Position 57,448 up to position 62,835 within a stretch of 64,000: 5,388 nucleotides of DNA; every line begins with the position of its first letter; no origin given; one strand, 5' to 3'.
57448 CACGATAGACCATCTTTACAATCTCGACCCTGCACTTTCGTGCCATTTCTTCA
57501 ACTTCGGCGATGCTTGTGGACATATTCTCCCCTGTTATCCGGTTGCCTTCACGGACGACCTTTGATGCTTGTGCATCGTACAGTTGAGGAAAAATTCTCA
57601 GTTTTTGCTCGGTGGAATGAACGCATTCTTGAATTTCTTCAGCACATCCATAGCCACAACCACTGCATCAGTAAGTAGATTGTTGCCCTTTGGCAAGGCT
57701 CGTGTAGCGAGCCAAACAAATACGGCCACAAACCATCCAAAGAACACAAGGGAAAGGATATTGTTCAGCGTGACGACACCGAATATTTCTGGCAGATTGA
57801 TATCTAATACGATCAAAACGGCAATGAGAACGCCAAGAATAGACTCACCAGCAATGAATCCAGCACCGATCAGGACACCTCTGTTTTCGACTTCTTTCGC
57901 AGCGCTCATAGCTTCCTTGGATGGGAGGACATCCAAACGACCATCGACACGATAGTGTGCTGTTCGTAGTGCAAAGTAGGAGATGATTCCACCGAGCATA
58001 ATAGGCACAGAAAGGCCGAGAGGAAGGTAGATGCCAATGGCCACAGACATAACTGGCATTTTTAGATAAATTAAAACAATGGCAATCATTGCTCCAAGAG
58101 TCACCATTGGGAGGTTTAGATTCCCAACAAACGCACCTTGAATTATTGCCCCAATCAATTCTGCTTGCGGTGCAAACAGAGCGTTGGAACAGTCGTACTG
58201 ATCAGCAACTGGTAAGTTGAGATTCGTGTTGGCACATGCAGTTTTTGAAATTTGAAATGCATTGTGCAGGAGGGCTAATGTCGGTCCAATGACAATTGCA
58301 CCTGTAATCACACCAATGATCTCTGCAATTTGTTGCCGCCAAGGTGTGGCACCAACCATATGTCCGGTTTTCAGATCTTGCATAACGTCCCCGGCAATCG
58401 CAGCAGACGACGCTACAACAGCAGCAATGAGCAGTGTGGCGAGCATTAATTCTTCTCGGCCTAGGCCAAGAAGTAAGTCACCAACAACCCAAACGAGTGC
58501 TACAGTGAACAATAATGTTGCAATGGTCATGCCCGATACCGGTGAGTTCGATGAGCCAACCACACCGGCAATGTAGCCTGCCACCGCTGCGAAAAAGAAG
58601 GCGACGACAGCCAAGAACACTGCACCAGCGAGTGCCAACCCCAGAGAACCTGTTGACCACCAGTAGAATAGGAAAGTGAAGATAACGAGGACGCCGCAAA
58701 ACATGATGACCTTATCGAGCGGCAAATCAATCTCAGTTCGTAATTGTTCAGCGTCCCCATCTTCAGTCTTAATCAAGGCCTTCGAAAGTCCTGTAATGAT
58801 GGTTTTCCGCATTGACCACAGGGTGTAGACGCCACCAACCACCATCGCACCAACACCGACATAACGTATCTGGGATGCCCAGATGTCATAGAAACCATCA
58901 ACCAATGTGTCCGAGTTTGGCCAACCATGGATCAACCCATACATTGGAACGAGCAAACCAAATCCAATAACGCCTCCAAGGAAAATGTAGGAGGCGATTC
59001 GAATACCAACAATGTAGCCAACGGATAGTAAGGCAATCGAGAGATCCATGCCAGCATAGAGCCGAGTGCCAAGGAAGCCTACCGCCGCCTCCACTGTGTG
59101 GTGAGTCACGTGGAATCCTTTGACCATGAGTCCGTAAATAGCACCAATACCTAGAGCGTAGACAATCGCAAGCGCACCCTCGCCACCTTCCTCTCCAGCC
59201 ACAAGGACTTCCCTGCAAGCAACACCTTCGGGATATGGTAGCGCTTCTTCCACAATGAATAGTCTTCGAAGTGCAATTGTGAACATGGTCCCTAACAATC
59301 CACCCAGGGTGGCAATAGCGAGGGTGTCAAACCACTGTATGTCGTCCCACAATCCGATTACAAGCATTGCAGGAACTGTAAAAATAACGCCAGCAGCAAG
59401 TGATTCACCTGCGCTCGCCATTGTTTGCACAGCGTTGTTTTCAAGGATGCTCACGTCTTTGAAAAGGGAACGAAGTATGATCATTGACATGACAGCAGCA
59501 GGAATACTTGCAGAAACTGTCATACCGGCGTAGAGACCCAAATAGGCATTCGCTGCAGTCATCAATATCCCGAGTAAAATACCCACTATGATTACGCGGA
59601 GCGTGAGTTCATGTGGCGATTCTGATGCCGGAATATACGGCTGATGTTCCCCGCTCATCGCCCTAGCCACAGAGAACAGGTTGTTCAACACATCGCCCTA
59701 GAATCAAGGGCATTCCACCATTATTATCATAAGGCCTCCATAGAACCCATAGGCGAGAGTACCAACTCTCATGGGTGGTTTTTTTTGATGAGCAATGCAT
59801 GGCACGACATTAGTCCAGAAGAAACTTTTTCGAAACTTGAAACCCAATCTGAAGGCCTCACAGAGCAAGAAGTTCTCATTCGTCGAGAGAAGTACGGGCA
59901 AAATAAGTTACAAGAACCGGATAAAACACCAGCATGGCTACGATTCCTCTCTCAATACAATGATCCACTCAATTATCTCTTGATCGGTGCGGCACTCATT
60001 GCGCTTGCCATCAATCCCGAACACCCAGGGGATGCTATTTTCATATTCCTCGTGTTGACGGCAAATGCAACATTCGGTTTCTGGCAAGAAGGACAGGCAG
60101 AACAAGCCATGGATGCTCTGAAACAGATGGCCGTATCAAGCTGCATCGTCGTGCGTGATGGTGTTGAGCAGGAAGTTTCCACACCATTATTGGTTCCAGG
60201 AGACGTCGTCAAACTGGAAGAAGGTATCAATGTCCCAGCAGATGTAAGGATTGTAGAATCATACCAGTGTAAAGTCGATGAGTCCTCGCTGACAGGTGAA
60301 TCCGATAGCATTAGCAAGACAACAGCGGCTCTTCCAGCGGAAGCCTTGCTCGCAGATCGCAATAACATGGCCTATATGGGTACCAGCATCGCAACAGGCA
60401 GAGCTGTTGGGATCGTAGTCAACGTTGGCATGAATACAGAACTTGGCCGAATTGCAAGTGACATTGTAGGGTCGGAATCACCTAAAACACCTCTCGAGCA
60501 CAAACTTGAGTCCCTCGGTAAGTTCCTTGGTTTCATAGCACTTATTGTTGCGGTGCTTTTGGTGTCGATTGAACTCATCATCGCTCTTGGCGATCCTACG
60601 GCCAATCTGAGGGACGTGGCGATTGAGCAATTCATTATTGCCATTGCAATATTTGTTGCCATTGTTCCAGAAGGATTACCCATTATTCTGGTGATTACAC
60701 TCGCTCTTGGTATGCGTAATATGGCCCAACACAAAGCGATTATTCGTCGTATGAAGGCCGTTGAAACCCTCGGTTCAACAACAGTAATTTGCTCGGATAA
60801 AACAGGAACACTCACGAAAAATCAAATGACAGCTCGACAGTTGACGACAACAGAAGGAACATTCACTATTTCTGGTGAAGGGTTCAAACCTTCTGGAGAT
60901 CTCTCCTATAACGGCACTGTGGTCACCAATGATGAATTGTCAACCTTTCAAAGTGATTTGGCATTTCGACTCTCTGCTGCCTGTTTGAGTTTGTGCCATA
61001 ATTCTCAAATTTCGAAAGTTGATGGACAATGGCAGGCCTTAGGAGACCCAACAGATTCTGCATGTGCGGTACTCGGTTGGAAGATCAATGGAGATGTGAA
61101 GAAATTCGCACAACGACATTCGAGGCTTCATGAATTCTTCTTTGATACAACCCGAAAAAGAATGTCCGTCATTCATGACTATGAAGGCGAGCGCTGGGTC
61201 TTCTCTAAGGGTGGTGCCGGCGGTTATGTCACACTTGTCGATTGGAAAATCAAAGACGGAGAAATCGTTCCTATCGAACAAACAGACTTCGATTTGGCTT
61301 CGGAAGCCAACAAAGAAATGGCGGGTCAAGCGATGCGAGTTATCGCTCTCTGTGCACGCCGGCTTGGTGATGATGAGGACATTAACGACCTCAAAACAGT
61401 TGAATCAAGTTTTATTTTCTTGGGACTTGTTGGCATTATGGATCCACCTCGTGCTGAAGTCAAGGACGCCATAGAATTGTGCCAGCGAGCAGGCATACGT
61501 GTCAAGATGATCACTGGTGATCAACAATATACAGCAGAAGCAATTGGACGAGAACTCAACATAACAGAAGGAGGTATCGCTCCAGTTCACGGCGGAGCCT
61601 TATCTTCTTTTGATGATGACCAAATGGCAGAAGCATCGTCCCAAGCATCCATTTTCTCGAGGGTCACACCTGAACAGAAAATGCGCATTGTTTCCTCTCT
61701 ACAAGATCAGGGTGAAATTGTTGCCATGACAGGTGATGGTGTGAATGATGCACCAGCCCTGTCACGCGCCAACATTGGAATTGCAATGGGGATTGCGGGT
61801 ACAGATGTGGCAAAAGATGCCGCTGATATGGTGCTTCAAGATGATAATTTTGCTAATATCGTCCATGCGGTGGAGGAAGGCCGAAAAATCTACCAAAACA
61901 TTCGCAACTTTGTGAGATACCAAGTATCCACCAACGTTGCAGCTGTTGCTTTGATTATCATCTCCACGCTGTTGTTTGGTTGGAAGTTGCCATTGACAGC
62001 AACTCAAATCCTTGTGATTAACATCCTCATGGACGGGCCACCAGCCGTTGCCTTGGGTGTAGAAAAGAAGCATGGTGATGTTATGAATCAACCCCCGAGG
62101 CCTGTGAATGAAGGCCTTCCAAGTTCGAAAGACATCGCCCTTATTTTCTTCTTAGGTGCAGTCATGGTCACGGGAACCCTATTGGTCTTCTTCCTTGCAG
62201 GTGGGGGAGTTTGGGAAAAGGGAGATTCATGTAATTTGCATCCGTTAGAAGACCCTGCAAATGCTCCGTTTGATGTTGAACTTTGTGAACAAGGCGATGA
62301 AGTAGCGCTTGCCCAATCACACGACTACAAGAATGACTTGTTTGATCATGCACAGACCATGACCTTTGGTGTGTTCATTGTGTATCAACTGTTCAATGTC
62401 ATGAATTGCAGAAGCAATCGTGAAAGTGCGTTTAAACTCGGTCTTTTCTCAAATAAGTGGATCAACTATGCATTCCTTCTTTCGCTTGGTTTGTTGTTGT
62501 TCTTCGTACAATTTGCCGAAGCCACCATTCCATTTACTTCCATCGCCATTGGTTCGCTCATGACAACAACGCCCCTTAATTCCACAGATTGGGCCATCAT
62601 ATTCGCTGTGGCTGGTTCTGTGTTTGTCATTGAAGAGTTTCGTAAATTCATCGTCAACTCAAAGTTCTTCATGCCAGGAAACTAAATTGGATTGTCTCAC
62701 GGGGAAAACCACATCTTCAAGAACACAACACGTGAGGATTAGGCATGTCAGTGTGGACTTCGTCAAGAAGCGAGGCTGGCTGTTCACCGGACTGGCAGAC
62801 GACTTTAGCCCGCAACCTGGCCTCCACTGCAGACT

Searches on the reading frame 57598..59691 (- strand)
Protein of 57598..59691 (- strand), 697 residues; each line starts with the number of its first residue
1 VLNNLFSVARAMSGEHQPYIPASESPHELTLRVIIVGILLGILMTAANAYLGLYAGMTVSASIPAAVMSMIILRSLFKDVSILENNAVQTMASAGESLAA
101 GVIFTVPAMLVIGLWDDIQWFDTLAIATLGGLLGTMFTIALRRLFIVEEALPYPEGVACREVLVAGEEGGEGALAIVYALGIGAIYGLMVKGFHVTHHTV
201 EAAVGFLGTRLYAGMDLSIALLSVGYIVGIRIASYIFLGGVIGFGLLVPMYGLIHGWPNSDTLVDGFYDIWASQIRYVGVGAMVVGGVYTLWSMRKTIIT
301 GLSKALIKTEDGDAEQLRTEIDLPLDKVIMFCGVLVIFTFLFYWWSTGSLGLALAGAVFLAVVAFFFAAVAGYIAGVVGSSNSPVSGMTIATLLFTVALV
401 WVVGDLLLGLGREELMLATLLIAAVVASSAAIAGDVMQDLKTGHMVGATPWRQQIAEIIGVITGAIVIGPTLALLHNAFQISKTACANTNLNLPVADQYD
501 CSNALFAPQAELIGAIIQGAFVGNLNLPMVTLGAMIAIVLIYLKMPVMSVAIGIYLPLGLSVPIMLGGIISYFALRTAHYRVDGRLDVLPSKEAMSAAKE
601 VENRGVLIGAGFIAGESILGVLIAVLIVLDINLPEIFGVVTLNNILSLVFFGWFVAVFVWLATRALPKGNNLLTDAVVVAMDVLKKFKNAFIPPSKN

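Call 56: search_protein_families(library=pfam, proteins=[window:57598-59691:-], max_evalue=0.00001)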
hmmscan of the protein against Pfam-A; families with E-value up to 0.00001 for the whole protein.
window:57598-59691:- (697 aa): 1 family
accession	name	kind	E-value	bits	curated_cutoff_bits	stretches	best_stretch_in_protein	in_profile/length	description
PF03169.20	OPT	-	4.8e-92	310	25.8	1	28-626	1-622/623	OPT oligopeptide transporter protein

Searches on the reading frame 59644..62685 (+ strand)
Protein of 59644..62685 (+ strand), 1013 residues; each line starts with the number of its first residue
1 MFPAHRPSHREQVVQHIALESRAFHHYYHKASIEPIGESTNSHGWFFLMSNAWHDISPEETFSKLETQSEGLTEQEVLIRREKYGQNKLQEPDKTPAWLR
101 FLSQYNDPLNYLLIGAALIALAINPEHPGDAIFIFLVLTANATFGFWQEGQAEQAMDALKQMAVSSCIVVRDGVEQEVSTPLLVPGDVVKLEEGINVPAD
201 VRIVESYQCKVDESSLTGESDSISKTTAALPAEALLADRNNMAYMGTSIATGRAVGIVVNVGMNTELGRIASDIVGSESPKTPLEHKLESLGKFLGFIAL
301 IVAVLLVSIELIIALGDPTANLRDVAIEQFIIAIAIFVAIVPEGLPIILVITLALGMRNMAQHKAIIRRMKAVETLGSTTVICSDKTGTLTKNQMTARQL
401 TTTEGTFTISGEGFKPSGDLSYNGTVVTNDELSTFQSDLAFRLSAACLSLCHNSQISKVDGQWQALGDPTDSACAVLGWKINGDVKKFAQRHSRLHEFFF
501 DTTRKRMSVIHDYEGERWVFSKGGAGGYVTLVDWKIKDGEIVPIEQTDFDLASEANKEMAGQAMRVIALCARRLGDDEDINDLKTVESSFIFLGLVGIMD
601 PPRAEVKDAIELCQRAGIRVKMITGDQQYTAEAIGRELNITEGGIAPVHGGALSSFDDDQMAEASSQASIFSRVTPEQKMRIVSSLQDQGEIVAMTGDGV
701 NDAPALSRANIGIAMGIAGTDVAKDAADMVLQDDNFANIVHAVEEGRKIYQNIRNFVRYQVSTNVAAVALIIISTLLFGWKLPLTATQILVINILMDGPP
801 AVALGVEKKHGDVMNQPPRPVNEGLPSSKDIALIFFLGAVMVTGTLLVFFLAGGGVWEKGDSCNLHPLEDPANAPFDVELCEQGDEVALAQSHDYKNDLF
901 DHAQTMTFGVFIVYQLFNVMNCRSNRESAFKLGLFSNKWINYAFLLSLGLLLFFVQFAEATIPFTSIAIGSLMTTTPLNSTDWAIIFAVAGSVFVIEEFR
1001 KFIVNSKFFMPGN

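Call 56: search_protein_families(library=pfam, proteins=[window:59644-62685:+], max_evalue=0.00001)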
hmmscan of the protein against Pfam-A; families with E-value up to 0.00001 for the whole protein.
window:59644-62685:+ (1013 aa): 6 families
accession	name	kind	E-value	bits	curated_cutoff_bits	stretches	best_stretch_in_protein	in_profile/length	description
PF00689.26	Cation_ATPase_C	-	1.7e-46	158.6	27.3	1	782-1003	2-175/175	Cation transporting ATPase, C-terminus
PF00122.25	E1-E2_ATPase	-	4.8e-46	157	28.1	1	164-363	4-181/181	E1-E2 ATPase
PF00690.31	Cation_ATPase_N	-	8.5e-21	73.8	20.4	1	53-120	1-69/69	Cation transporter/ATPase, N-terminus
PF00702.32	Hydrolase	-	3.1e-14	54.3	26.4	1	579-709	74-190/191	haloacid dehalogenase-like hydrolase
PF13246.12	Cation_ATPase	-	1.2e-13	51.3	21.7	1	450-523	2-79/91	Cation transport ATPase (P-type)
PF08282.18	Hydrolase_3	-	6.2e-06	26.6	20.9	0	691-741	204-253/255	haloacid dehalogenase-like hydrolase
